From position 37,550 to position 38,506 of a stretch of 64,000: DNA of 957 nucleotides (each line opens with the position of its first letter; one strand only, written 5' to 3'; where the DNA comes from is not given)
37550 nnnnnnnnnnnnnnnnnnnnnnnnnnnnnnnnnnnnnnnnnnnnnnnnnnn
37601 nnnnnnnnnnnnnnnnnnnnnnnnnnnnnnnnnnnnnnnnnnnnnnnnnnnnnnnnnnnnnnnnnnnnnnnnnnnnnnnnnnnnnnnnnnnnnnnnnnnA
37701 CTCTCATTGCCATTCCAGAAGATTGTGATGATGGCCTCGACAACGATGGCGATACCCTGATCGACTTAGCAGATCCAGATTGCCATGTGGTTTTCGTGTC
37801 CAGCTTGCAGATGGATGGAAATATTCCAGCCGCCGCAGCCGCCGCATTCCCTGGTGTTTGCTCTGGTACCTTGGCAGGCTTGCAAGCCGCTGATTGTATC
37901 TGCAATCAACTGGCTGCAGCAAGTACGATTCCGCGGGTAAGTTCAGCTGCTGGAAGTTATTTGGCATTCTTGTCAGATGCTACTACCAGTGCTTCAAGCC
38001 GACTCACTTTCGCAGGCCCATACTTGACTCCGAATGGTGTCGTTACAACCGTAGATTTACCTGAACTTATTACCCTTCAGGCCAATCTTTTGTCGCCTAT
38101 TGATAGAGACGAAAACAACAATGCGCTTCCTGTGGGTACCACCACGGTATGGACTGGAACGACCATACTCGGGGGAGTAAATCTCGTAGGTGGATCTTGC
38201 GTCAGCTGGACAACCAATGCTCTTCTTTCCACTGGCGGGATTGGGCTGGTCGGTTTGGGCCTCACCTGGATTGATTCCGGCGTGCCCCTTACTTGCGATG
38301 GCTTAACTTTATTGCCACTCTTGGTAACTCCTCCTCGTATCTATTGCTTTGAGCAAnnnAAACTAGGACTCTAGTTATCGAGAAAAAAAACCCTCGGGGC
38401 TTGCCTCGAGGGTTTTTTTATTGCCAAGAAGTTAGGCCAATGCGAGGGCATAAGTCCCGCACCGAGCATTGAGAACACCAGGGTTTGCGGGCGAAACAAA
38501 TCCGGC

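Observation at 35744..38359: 887-aa lipoprotein of ~20 tandem Cys-rich modules behind a polyproline stalk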

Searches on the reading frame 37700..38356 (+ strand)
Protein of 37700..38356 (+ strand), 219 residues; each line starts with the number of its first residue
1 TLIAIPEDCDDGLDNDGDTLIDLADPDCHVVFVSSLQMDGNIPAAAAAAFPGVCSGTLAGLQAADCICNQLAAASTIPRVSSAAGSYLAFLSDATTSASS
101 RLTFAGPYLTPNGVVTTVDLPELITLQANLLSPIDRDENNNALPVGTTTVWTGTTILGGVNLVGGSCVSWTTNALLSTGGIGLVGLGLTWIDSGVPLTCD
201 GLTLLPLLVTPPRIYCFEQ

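Call 9: find_homologous_proteins(query=window:37700-38356:+)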
Query window:37700-38356:+ (219 aa): 4 proteins with E <= 0.001 among 3156 candidates.
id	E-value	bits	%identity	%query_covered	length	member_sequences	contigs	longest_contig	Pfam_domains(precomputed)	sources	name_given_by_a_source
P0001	9.1e-116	403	100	87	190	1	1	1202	-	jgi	jgi:hypothetical protein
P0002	2.8e-20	91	85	9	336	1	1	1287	-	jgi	jgi:hypothetical protein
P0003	5.9e-7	47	69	12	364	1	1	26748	PF11617.14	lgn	-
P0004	1.9e-5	43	32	88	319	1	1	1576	PF07588.18,PF06482.18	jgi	jgi:hypothetical protein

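Call 13: search_protein_families(library=pfam, proteins=[window:37700-38356:+, P0004, P0003, P0002], max_evalue=10)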
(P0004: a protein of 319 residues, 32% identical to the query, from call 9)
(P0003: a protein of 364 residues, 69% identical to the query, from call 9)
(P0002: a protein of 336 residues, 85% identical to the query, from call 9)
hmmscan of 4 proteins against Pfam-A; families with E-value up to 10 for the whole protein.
window:37700-38356:+ (219 aa): 1 family
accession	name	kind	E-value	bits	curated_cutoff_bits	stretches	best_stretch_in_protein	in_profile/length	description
PF07588.17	DUF1554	-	0.0032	17.7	27.5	1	54-182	4-131/136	Protein of unknown function (DUF1554)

P0004 (319 aa): 3 families
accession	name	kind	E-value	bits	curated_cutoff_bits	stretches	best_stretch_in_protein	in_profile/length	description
PF06482.17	Endostatin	-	5.9e-07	29.7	29.4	1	183-318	16-166/170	Collagenase NC10 and Endostatin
PF07588.17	DUF1554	-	7.6e-07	29.5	27.5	1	181-293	9-133/136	Protein of unknown function (DUF1554)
PF04964.19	Flp_Fap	-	0.048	13.9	32.2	1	9-27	9-26/46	Flp/Fap pilin component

P0003 (364 aa): 1 family
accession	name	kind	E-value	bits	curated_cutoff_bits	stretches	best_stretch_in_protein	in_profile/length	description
PF11617.13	Cu-binding_MopE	-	3.3e-08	34.1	27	3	69-86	13-30/30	Putative metal-binding motif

P0002 (336 aa): 1 family
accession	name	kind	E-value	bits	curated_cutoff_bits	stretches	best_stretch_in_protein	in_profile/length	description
PF20093.5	DUF6484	-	0.00019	22.5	27.6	0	34-50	6-22/61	Domain of unknown function (DUF6484)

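Call 18: search_protein_representatives(protein=window:37700-38356:+)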
Query: 219 residues. Proteins with E-value up to 0.001 (for the whole library): 1882; up to 1e-10: 146; up to 1e-30: 3. The best 150 are listed.
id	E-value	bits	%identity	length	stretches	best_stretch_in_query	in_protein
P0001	2.9e-116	403.2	100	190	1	30-219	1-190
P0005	8.6e-32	127.0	50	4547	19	4-37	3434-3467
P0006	8.1e-31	123.8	31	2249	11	56-200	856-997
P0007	1.5e-30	123.0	54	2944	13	1-36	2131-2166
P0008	1.1e-29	120.1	43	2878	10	7-36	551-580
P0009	7.8e-28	114.1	40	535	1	1-202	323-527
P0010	7.6e-27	110.8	60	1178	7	8-30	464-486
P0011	4.9e-25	104.9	66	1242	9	6-30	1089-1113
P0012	1.7e-22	96.6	63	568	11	5-29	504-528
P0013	1.7e-22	96.6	45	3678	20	4-34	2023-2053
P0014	2.5e-22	96.1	76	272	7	8-29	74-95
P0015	8.8e-22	94.3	58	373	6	8-31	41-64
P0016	1.3e-21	93.7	46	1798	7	4-97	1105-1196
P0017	6.0e-21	91.5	34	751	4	58-200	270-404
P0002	9.1e-21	90.9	65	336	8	8-29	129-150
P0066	1.4e-13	67.5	36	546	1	6-185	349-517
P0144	8.7e-11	58.3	37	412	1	37-200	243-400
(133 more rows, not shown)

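Call 23: search_protein_families(library=pfam, alignment_id=A1, max_evalue=0.01)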
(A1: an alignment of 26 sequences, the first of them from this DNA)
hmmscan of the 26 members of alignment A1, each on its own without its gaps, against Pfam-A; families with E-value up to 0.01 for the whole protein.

A. member 1, seq(191 aa): 1 family
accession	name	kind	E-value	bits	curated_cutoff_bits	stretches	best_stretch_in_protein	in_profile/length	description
PF07588.17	DUF1554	-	0.0018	18.5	27.5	0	26-154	4-131/136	Protein of unknown function (DUF1554)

B. families by the number of members that match (of 26 scanned): 3 families
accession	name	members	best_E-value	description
PF07588.17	DUF1554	21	3.8e-12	Protein of unknown function (DUF1554)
PF06482.17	Endostatin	14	6.6e-08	Collagenase NC10 and Endostatin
PF11746.14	DUF3303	1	0.00096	Domain of unknown function (DUF3303)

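Call 24: search_solved_structures(query=A1, max_evalue=1, show_alignments=2)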
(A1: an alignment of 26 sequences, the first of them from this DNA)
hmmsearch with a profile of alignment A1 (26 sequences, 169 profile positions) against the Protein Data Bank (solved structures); distinct sequences matched with E-value up to 1: 4.
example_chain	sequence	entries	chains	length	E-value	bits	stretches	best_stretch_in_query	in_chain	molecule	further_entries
1dy0_A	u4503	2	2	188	9.3e-15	58.3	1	11-168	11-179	COLLAGEN ALPHA1(XVIII) CHAIN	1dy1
1koe_A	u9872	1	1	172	1.5e-14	57.6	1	24-168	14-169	ENDOSTATIN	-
1bnl_A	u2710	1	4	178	3.8e-13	53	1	19-168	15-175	COLLAGEN XVIII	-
1dy2_A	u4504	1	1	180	1.6e-10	44.5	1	28-168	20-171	COLLAGEN ALPHA1(XV) CHAIN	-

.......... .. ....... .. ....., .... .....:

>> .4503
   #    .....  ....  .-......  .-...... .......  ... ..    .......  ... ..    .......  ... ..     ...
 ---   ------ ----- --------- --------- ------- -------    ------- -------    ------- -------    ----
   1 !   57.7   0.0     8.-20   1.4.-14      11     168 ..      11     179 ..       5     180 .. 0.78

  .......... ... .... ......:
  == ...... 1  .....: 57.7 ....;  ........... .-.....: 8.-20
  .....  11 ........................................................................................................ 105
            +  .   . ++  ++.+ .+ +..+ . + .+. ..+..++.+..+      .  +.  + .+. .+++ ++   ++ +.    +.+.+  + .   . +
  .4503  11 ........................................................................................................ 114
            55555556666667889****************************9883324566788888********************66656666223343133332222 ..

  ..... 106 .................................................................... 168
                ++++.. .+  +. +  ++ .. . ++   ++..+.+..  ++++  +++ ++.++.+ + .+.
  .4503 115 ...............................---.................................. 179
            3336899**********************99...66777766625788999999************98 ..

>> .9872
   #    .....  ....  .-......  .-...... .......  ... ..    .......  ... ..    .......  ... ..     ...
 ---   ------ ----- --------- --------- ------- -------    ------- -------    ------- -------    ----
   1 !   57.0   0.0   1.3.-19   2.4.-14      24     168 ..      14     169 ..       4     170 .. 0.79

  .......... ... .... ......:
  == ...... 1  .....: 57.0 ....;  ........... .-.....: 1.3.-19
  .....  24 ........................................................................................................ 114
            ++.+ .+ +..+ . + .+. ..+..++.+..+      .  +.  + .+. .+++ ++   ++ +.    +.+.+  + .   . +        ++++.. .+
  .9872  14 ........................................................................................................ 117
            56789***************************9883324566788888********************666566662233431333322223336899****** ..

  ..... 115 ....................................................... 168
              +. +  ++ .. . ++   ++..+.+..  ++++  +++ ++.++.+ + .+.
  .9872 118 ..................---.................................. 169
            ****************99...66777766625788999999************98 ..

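Call 29: find_encoding_contigs(protein=P0001, flank=3000, max_places=4)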
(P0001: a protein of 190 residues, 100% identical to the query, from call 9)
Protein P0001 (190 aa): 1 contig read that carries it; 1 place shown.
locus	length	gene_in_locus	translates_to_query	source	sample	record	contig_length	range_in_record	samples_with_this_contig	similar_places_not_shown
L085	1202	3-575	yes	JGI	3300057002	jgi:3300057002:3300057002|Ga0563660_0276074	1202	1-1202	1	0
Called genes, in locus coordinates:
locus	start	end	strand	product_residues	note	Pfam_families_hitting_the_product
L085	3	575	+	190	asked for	?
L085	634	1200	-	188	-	?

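Call 43: predict_structure(alignment_id=A1)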
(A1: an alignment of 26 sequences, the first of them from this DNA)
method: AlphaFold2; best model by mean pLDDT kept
length: 191 residues; sequences in the alignment: 26
mean_pLDDT: 89.6   pTM: 0.89
mean pLDDT of the five models: 89.6, 86.9, 84.6, 81.7, 77.0
residues with pLDDT >= 90: 124; 70-90: 56; 50-70: 11; < 50: 0
segments of 3 or more residues with pLDDT < 50: none
pLDDT, mean of each block of 10 residues (from residue 1): 96 95 91 96 97 88 94 89 95 72 94 96 92 82 79 91 90 74 92 93
secondary structure, 60 per line:
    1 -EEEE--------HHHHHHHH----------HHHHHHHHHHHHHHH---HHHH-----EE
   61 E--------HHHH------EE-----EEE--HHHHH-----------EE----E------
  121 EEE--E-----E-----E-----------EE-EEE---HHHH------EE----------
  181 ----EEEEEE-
elements in order: E2-5 H14-21 H32-46 H50-53 E59-61 H70-73 E87-89 H92-96 E121-123 E153-155 H159-162 E185-190

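Call 46: fold_search(model_id=the predicted structure, library=pdb)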
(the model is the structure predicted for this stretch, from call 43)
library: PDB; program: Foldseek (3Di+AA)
matches with E <= 10: 5; with E <= 0.001: 5
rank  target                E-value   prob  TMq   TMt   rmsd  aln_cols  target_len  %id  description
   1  1dy1                  2.9e-08  1.00  0.64  0.66   3.8       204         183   16  Murine endostatin, crystal form III (released 2001-01-21)
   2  1koe                  2.9e-08  1.00  0.64  0.71   3.9       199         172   16  ENDOSTATIN (released 1999-02-16)
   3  1dy0                  8.0e-08  1.00  0.67  0.71   3.5       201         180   17  Murine endostatin, crystal form II (released 2000-04-11)
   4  1bnl_A                2.9e-07  1.00  0.61  0.65   4.5       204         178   15  ZINC DEPENDENT DIMERS OBSERVED IN CRYSTALS OF HUMAN ENDOSTATIN (released 1998-10-14)
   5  1dy2                  3.8e-07  1.00  0.66  0.74   3.3       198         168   17  Murine collagen alpha1(XV), endostatin domain (released 2001-01-21)

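Call 73: search_protein_families(library=pfam, proteins=[P0014, P0015, P0012, P0009, P0066, P0144], max_evalue=0.01)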
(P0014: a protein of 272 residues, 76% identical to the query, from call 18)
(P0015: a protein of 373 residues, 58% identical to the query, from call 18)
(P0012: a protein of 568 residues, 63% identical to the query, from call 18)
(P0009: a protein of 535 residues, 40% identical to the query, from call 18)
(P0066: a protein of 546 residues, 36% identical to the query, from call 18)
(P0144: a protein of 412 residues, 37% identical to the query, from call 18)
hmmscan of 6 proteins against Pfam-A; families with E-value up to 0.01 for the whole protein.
P0014 (272 aa): 1 family
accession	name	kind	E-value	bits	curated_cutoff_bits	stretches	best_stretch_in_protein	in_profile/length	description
PF20093.5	DUF6484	-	0.0028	18.8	27.6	0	46-62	6-22/61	Domain of unknown function (DUF6484)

P0015 (373 aa): 2 families
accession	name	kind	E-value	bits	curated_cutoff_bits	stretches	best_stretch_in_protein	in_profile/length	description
PF01471.23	PG_binding_1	-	8.3e-07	29.5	23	1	288-326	3-41/57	Putative peptidoglycan binding domain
PF11617.13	Cu-binding_MopE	-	0.0031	18.2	27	0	203-217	13-26/30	Putative metal-binding motif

P0012 (568 aa): 0 families

P0009 (535 aa): 2 families
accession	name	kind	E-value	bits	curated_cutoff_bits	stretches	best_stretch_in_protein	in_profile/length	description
PF13948.11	DUF4215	-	1.9e-37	127.7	27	6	288-322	14-46/47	Domain of unknown function (DUF4215)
PF06482.17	Endostatin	-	0.00074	19.6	29.4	1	381-534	13-166/170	Collagenase NC10 and Endostatin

P0066 (546 aa): 1 family
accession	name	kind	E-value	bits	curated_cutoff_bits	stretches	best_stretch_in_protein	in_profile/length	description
PF13948.11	DUF4215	-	3.8e-37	126.8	27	6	201-230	18-46/47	Domain of unknown function (DUF4215)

P0144 (412 aa): 3 families
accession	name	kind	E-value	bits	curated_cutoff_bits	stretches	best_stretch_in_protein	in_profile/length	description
PF13948.11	DUF4215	-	7.8e-15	55.3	27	2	177-209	17-47/47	Domain of unknown function (DUF4215)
PF07588.17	DUF1554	-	9.4e-07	29.2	27.5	1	259-383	3-133/136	Protein of unknown function (DUF1554)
PF06482.17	Endostatin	-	0.00034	20.7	29.4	1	260-407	10-164/170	Collagenase NC10 and Endostatin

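Call 77: find_related_loci(query=window:37700-38356:+, collection=metagenome_contigs, flank=4000)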
Query window:37700-38356:+ (219 aa) in metagenome_contigs; peptide patterns used: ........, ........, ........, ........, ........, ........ (x = any residue, [..] = any of these).
231 stretches matched a pattern, but none encodes a relative of the query by tblastn (E <= 1e-3).
